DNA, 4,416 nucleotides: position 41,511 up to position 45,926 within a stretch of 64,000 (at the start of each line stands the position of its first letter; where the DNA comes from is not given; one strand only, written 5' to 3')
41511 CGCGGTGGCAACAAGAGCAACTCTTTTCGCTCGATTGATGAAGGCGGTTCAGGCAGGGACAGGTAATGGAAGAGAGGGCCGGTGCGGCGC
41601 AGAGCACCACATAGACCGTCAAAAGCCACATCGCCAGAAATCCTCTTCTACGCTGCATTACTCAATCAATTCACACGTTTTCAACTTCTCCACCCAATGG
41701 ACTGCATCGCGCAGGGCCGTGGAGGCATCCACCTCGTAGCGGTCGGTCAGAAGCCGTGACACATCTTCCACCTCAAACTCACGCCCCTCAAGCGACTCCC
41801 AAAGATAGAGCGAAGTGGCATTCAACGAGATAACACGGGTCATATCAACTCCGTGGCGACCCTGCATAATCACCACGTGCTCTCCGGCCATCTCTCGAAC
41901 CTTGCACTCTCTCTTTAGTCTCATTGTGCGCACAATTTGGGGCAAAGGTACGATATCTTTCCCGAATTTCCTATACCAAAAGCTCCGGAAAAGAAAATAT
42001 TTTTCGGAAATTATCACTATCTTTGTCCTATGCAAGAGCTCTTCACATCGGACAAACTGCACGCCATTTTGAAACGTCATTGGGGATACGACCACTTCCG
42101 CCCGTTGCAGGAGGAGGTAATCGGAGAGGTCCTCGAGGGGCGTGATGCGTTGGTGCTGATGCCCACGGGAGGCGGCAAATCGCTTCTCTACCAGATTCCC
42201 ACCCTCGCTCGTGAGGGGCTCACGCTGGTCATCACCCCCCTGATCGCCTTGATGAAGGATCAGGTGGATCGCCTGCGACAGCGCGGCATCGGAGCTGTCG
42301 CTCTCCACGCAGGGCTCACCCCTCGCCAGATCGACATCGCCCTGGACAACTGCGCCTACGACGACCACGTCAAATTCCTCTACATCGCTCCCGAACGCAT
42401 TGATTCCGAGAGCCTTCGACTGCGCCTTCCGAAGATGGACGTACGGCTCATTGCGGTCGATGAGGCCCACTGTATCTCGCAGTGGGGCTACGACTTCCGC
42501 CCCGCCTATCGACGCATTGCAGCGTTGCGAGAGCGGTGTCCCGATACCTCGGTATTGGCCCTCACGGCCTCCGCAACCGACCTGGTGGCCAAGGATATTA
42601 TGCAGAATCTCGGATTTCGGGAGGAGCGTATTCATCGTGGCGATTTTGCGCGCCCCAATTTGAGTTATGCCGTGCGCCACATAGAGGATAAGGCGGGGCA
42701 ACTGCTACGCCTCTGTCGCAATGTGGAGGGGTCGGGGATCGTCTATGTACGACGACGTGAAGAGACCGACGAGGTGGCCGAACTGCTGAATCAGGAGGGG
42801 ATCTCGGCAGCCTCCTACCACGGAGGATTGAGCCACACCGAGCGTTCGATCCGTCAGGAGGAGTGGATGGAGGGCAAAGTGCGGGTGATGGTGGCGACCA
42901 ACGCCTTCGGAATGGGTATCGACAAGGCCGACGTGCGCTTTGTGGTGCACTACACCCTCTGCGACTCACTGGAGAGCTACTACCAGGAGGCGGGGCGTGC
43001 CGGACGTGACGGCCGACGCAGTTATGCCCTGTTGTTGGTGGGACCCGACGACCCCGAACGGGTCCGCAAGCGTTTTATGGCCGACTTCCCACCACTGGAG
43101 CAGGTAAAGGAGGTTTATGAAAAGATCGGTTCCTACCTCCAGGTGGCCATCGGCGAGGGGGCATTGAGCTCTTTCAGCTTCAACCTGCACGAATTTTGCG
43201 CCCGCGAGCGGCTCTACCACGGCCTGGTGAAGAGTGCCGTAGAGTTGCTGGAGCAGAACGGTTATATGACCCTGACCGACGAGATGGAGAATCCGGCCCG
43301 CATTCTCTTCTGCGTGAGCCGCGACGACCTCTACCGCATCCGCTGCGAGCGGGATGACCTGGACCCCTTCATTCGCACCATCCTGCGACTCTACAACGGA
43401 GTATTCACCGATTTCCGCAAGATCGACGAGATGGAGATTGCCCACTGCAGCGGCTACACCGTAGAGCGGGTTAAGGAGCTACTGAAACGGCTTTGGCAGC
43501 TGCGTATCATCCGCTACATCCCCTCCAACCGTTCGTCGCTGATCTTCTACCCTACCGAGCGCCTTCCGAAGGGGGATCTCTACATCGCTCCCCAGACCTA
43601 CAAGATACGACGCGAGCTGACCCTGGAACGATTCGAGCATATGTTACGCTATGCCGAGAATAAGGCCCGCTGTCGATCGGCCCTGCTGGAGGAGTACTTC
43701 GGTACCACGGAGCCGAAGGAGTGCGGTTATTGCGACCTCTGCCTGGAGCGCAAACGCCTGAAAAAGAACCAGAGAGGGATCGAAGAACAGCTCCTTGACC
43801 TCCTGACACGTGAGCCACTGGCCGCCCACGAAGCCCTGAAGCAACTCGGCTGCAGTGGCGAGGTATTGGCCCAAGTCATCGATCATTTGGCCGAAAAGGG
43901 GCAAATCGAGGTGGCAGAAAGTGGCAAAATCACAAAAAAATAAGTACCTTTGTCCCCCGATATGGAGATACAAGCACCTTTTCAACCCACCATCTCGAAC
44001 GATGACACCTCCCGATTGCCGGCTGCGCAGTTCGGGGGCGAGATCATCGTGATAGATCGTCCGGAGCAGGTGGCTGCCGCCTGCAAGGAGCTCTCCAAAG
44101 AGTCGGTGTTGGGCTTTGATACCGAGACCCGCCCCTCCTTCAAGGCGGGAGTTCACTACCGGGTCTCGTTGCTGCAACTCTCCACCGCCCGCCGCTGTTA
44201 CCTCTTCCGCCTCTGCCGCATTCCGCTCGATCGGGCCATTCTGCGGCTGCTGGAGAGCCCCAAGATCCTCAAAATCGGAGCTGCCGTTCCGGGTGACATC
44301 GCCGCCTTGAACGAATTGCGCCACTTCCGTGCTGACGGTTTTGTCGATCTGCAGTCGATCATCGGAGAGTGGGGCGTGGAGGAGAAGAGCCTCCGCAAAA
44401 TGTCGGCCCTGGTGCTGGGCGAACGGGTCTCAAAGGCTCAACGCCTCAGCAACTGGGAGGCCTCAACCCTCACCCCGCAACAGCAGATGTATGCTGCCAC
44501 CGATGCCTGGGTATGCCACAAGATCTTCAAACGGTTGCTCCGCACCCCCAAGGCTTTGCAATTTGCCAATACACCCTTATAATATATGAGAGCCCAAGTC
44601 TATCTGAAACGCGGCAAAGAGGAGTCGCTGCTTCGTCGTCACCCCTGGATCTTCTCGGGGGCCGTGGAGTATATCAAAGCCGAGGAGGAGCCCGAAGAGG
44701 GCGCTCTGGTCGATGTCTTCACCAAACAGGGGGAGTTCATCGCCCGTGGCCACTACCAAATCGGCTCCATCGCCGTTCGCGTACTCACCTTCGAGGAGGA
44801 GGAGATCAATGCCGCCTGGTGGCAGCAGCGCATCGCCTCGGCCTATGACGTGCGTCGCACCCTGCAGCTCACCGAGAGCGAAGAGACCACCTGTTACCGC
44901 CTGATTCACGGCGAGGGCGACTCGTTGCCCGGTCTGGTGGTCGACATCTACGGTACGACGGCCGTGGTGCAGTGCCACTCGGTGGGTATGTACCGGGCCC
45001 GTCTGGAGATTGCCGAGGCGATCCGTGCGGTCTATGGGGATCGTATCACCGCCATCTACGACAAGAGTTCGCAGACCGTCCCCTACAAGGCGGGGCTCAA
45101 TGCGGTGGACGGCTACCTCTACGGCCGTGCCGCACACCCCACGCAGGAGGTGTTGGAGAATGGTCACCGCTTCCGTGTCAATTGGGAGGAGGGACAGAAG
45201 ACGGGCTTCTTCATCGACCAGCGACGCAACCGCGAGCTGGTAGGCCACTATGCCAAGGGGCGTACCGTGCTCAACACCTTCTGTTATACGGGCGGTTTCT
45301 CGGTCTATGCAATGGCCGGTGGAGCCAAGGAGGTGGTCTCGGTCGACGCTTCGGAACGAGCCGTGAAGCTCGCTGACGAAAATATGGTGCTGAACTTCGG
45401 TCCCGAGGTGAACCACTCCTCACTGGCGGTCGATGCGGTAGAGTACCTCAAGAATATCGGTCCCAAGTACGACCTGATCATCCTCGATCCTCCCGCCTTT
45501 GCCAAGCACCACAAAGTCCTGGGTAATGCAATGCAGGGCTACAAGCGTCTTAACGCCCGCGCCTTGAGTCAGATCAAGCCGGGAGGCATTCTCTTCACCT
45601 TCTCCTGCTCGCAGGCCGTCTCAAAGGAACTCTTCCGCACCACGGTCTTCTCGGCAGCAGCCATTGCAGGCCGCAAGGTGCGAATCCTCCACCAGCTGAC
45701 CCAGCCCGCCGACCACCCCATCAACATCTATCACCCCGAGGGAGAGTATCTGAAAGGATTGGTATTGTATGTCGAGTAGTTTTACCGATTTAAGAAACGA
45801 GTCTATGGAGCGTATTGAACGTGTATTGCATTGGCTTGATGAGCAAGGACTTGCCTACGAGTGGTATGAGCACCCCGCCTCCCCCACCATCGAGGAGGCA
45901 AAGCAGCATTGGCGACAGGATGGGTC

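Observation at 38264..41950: PqqD-like, secreted Cys/His-rich protein, TonB-dependent receptor and periplasmic HMA protein: a candidate metal or metallopeptide handling module with no maturase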

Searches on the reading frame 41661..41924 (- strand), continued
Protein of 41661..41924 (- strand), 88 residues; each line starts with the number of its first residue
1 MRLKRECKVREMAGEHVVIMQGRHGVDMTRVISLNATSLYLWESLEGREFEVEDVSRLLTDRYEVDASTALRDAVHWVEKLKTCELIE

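Call 48: fold_search(model_id=the predicted structure, library=pdb)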
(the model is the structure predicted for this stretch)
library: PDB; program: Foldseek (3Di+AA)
matches with E <= 10: 432; with E <= 0.001: 2
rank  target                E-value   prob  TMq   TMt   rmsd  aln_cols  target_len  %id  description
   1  5v1u_C                4.2e-04  1.00  0.76  0.79   2.7        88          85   23  TbiB1 in Complex with the TbiA(beta) Leader Peptide (released 2018-09-05)
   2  5v1u_D                7.9e-04  1.00  0.75  0.79   2.9        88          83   23  TbiB1 in Complex with the TbiA(beta) Leader Peptide (released 2018-09-05)
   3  5v1u_B                1.1e-03  1.00  0.76  0.78   2.9        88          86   23  TbiB1 in Complex with the TbiA(beta) Leader Peptide (released 2018-09-05)
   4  5v1v_A                3.6e-03  1.00  0.77  0.77   2.8        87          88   22  TbiB1 in Complex with the TbiA(alpha) Leader Peptide (released 2018-09-05)
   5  5v1u_A                3.8e-03  1.00  0.77  0.80   2.8        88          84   23  TbiB1 in Complex with the TbiA(beta) Leader Peptide (released 2018-09-05)
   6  6jx3_B                7.2e-03  1.00  0.67  0.69   2.8        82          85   30  Lasso peptide synthetase B1 complexed with the leader peptide (released 2019-06-26)
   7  5sxy_MODEL_1_A        2.1e-02  1.00  0.70  0.66   2.4        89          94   19  The solution NMR structure for the PqqD truncation of Methylobacterium extorquens PqqCD representing a functio (released 2017-05-24)
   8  5lq4_A                8.3e-02  0.96  0.53  0.13   4.4        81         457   14  The Structure of ThcOx, the First Oxidase Protein from the Cyanobactin Pathways (released 2016-11-09)
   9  3g2b                  1.2e-01  0.85  0.51  0.50  11.6        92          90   16  crystal structure of PqqD from xanthomonas campestris (released 2009-09-01)
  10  8pz5_A                1.6e-01  0.93  0.54  0.13   3.9        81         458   14  Structure of ThcOx, solved at wavelength 3.099 A (released 2023-10-25)
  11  5ehk_A                3.8e-01  0.89  0.60  0.07   4.2        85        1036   12  Crystal structure of tRNA dependent lantibiotic dehydratase MibB from Microbispora sp. 107891 (released 2016-03-02)
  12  5lq4_B                4.0e-01  0.77  0.53  0.13   4.4        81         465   14  The Structure of ThcOx, the First Oxidase Protein from the Cyanobactin Pathways (released 2016-11-09)
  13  3p7j_B                8.0e-01  0.21  0.24  0.30   5.6        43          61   16  Drosophila HP1a chromo shadow domain (released 2011-02-02)
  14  6ec7                  9.1e-01  0.51  0.54  0.08   4.7        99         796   11  Glutamylation domain, TbtB, from thiomuracin biosynthesis (released 2019-08-14)
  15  4diq_A                9.7e-01  0.69  0.41  0.09   3.0        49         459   10  Crystal Structure of human NO66 (released 2012-03-07)
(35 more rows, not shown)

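Call 61: search_protein_families(library=ncbifam, proteins=[L078:7001-7267:+, L078:7228-8940:+, L078:8930-9832:+, L078:9822-10301:+], max_evalue=0.001)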
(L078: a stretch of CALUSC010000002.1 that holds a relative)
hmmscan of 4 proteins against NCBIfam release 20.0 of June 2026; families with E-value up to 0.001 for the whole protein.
L078:7001-7267:+ (89 aa): 0 families

L078:7228-8940:+ (571 aa): 184 families (the best 25 are shown)
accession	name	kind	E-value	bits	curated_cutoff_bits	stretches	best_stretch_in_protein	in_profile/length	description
TIGR02203.1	MsbA_lipidA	equivalog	6.3e-67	226.3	602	1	30-562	12-542/572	lipid A export permease/ATP-binding protein MsbA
TIGR03797.1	NHLM_micro_ABC2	equivalog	1.2e-65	222.3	709.4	1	72-562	182-658/686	NHLP bacteriocin export ABC transporter permease/ATPase subunit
NF050066.1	LPSTprtrPglK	equivalog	2.1e-64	217.9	1000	1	79-562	79-556/558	BC-type lipopolysaccharide transporter PglK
TIGR03375.1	type_I_sec_LssB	subfamily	2.2e-61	208.1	693.1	1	143-562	261-675/696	type I secretion system permease/ATPase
TIGR01846.1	type_I_sec_HlyB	subfamily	7.9e-59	199.6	725.55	1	17-563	122-666/694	type I secretion system permease/ATPase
NF045513.1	HepA_fam_ABC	equivalog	9.3e-57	192.8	725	1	80-561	102-581/610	heterocyst formation ABC transporter subunit HepA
TIGR02204.1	MsbA_rel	hypoth_equivalog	1.3e-56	192.4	780.4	1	30-563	16-549/576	ABC transporter, permease/ATP-binding protein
TIGR02857.1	CydD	equivalog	1.1e-55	189.6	435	1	35-561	6-529/529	thiol reductant ABC exporter subunit CydD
TIGR02868.1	CydC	equivalog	5.9e-54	183.6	329.05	1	160-548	142-529/530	thiol reductant ABC exporter subunit CydC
NF052233.1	CphA_assoc_ABC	equivalog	6e-51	173.7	880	1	322-563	485-717/766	cyanophycin metabolism-associated ABC transporter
TIGR01842.1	type_I_sec_PrtD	subfamily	3.2e-50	171.2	510.15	1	35-561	9-526/544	type I secretion system permease/ATPase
TIGR03796.1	NHLM_micro_ABC1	equivalog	2.3e-49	168.3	853.3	1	37-563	154-686/710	NHLP family bacteriocin export ABC transporter peptidase/permease/ATPase subunit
NF008381.0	PRK11176.1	equivalog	3.6e-49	167.6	867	1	19-562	13-552/582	lipid A ABC transporter ATP-binding protein/permease MsbA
NF008364.0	PRK11160.1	equivalog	1.5e-48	165.8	630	1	131-563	118-549/575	heme ABC transporter ATP-binding protein/permease CydC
TIGR00958.1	3a01208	subfamily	1e-45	156.3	874.6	1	107-560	235-685/711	antigen peptide transporter 2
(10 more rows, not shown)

L078:8930-9832:+ (301 aa): 0 families

L078:9822-10301:+ (160 aa): 2 families
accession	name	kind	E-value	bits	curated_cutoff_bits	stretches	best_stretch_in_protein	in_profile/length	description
TIGR02228.1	sigpep_I_arch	equivalog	5.5e-13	49.1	51.85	1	26-111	27-113/158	signal peptidase I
NF046067.1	SigPepSipWBacil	equivalog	3.9e-05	23.3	190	1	34-101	42-109/189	signal peptidase I SipW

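Call 64: list_cluster_members(proteins=[P0001, window:41661-41924:-, window:38739-41159:-, window:38267-38584:-])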
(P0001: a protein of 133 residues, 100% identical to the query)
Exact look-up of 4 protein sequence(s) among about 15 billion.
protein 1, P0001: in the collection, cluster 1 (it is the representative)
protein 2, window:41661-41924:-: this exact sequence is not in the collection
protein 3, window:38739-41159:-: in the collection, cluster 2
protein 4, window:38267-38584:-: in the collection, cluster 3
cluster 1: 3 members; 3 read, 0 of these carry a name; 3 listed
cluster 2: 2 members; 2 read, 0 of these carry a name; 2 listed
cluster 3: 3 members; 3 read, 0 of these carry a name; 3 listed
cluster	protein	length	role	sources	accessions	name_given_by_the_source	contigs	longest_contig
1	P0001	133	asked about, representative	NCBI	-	-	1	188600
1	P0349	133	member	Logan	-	-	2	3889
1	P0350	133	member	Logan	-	-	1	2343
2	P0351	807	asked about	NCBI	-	-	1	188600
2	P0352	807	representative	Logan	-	-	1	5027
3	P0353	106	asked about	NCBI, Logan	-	-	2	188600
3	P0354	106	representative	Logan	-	-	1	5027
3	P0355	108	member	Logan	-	-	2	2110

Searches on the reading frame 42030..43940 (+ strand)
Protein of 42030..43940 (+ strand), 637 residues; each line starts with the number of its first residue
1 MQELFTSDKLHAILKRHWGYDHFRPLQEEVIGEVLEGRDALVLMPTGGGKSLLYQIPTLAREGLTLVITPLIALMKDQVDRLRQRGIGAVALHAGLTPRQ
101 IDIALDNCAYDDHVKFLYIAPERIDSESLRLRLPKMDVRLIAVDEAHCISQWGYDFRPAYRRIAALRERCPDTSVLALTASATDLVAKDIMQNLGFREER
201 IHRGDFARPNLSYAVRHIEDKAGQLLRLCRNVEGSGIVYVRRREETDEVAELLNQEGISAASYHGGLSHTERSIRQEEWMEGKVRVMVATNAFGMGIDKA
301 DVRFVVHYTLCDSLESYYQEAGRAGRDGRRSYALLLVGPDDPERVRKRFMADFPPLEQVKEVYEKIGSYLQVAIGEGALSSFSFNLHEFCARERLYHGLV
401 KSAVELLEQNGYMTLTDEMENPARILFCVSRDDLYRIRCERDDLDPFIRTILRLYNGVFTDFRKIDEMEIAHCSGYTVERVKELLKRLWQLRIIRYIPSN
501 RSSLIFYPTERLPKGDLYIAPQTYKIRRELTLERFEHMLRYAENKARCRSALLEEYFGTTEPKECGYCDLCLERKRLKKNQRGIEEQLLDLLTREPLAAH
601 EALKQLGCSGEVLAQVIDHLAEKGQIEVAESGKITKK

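Call 70: search_protein_families(library=pfam, proteins=[window:42030-43940:+], max_evalue=0.00001)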
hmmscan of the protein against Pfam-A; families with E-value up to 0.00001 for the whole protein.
window:42030-43940:+ (637 aa): 3 families
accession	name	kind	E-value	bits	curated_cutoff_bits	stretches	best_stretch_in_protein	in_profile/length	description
PF00270.35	DEAD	-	7.7e-26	91.2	26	1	24-183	1-161/167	DEAD/DEAH box helicase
PF00271.37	Helicase_C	-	1.2e-23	83.9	23.5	1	224-328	5-110/110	Helicase conserved C-terminal domain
PF16124.10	RecQ_Zn_bind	-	5.2e-11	43.5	25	1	525-572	18-66/66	RecQ zinc-binding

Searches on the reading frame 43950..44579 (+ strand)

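Call 70: search_protein_families(library=pfam, proteins=[window:43950-44579:+], max_evalue=0.00001)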
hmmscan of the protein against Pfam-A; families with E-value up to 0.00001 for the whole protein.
window:43950-44579:+ (210 aa): 1 family
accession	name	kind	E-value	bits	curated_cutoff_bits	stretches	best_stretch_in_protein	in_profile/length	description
PF01612.26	DNA_pol_A_exo1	-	4.5e-22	79.1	23.6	1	33-197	2-169/173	3'-5' exonuclease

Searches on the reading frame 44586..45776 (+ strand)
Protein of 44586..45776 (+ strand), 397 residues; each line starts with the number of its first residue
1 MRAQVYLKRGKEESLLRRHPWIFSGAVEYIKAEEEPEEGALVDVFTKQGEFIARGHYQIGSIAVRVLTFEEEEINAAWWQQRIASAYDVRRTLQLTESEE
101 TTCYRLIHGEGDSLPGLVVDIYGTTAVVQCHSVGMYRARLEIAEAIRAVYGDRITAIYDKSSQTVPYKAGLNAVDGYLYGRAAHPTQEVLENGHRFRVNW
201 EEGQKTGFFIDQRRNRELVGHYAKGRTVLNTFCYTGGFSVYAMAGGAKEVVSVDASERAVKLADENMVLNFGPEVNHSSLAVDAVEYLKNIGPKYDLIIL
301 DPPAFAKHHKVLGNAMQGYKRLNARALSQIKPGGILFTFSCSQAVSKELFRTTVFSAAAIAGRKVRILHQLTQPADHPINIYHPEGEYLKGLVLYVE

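Call 70: search_protein_families(library=pfam, proteins=[window:44586-45776:+], max_evalue=0.00001)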
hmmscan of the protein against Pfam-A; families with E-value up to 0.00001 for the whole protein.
window:44586-45776:+ (397 aa): 4 families
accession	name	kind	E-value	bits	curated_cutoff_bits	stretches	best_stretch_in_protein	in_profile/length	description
PF10672.15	Methyltrans_SAM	-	4.1e-27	95.6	27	1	184-349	83-247/286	S-adenosylmethionine-dependent methyltransferase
PF17785.7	PUA_3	-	1.9e-19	69.6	22.6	1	5-69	1-64/64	PUA-like domain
PF03602.21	Cons_hypoth95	-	7.6e-08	32.7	24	1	219-324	36-144/182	Conserved hypothetical protein 95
PF05175.20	MTS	-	9.2e-06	25.8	23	0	226-353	33-153/170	Methyltransferase small domain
